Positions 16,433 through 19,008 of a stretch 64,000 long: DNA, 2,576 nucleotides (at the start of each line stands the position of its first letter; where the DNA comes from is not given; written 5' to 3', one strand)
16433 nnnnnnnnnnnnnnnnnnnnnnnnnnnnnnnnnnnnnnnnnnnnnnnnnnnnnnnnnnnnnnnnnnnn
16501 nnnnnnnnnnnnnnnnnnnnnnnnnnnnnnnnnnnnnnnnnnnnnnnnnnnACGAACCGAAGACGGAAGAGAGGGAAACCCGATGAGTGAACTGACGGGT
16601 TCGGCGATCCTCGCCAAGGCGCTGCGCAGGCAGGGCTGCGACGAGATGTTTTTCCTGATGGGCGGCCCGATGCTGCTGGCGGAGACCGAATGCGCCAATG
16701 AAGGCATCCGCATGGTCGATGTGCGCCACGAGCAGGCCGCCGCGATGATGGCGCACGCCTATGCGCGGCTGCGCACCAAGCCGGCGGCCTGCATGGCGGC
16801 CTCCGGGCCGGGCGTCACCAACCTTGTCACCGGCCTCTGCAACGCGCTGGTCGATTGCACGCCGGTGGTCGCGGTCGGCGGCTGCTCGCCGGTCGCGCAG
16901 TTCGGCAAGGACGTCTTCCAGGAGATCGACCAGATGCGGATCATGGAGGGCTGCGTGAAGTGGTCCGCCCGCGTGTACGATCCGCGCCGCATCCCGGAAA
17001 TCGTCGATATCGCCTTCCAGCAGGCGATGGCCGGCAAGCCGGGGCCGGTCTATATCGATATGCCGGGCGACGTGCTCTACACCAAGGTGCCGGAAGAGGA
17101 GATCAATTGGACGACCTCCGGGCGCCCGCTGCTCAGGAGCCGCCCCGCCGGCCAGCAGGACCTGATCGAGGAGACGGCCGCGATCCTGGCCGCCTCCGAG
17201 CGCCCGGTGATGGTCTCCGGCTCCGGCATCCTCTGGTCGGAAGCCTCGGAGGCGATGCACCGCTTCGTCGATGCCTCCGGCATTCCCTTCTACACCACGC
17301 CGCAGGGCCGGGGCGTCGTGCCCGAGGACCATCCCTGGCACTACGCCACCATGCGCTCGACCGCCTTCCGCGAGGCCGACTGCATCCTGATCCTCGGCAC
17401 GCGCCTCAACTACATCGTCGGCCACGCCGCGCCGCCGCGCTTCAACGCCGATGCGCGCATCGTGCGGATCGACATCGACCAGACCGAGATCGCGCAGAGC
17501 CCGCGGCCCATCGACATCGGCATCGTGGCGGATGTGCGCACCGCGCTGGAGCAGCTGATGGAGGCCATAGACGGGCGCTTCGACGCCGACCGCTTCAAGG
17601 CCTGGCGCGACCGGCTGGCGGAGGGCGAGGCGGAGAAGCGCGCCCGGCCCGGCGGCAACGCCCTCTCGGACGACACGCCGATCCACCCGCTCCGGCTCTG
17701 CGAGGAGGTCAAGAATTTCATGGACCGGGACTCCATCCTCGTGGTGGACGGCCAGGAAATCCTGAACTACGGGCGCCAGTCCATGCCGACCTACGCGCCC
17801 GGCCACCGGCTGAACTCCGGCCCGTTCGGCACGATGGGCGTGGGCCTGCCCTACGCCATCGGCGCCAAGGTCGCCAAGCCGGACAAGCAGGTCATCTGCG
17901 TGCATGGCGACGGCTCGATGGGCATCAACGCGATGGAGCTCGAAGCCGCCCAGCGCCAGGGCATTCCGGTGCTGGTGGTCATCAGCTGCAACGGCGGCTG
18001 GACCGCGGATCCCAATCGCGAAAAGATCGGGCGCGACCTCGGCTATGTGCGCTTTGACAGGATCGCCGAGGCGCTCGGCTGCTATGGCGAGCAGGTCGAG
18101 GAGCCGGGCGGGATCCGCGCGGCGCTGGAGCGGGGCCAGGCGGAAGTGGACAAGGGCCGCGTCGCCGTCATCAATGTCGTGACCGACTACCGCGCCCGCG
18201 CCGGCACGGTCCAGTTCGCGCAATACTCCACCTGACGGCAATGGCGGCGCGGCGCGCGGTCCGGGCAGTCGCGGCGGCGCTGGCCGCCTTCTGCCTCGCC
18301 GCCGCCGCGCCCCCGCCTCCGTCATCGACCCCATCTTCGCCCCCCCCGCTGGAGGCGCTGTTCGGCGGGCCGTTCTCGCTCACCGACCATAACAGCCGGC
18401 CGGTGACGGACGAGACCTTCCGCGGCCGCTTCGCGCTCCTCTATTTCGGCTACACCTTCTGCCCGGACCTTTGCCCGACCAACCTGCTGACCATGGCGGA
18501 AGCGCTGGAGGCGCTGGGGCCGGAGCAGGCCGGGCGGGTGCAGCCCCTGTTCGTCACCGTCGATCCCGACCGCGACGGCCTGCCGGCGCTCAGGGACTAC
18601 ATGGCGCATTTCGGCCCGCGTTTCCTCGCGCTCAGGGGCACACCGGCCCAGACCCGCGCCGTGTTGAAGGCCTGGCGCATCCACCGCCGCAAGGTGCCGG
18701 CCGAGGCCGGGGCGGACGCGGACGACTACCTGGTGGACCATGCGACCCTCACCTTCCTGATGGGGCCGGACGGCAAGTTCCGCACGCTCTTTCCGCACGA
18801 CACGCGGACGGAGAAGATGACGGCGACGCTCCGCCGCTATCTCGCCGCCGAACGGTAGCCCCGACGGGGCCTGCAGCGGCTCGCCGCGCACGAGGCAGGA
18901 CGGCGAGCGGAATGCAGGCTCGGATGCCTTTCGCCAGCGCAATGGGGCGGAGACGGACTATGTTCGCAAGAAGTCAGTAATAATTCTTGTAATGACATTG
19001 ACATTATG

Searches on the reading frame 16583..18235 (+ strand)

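Call 66: search_protein_families(library=pfam, proteins=[window:16583-18235:+], max_evalue=0.00001)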
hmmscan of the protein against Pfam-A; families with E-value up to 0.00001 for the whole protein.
window:16583-18235:+ (550 aa): 3 families
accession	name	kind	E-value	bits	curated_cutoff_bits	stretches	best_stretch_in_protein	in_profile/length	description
PF02776.23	TPP_enzyme_N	-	2.7e-32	111.5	26.8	1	5-119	2-118/119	Thiamine pyrophosphate enzyme, N-terminal TPP binding domain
PF00205.28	TPP_enzyme_M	-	3.1e-32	111.6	30.4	1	195-325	1-137/137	Thiamine pyrophosphate enzyme, central domain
PF02775.26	TPP_enzyme_C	-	2.1e-27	96.2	21.9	1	399-532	11-151/151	Thiamine pyrophosphate enzyme, C-terminal TPP binding domain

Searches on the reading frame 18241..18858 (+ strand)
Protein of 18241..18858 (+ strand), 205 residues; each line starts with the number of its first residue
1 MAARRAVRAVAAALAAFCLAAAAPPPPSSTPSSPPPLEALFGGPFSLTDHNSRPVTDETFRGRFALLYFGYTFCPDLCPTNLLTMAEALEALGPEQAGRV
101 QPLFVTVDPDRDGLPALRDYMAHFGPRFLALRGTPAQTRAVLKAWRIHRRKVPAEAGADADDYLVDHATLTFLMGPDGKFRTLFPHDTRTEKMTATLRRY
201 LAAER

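Call 66: search_protein_families(library=pfam, proteins=[window:18241-18858:+], max_evalue=0.00001)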
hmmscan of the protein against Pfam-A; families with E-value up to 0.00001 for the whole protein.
window:18241-18858:+ (205 aa): 1 family
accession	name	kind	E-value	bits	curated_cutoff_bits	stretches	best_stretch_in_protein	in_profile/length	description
PF02630.20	SCO1-SenC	-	1e-44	152.2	22.8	1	42-180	1-134/134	SCO1/SenC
